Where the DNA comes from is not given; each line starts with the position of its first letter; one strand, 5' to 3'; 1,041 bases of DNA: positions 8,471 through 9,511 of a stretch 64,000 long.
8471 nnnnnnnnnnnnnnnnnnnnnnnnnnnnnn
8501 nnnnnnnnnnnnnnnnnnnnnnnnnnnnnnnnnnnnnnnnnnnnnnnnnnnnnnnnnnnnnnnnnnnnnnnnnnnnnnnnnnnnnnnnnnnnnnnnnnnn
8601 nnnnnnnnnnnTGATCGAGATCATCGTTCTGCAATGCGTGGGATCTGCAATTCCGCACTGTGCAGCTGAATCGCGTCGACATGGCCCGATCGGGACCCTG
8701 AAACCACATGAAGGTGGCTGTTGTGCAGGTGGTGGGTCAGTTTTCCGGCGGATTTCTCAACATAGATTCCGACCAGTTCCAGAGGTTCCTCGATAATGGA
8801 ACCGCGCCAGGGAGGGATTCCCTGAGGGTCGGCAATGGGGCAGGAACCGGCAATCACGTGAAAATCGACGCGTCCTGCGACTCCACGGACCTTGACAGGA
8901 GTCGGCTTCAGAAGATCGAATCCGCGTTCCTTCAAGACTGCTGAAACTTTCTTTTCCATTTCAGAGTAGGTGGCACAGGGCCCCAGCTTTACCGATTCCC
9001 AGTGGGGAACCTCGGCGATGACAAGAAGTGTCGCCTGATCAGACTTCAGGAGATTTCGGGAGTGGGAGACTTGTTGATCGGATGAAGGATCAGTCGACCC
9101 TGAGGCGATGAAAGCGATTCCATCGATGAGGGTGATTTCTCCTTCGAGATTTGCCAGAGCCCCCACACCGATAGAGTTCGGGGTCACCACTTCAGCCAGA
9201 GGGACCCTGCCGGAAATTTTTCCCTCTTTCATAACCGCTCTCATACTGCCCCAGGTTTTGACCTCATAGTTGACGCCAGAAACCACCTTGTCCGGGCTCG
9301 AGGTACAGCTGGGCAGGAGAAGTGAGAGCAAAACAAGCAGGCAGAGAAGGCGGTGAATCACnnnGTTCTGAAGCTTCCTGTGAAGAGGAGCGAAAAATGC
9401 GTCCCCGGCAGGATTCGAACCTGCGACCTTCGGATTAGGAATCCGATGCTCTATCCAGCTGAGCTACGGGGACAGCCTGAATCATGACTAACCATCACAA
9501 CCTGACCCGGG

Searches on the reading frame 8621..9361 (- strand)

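Call 42: search_protein_families(library=pfam, proteins=[window:8621-9361:-], max_evalue=0.001)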
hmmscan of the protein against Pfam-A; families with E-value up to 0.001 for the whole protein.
window:8621-9361:- (246 aa): 1 family
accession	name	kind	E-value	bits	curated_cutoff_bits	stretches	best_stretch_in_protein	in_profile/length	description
PF03306.18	AAL_decarboxy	-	9.4e-07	28.8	25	1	42-143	8-100/219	Alpha-acetolactate decarboxylase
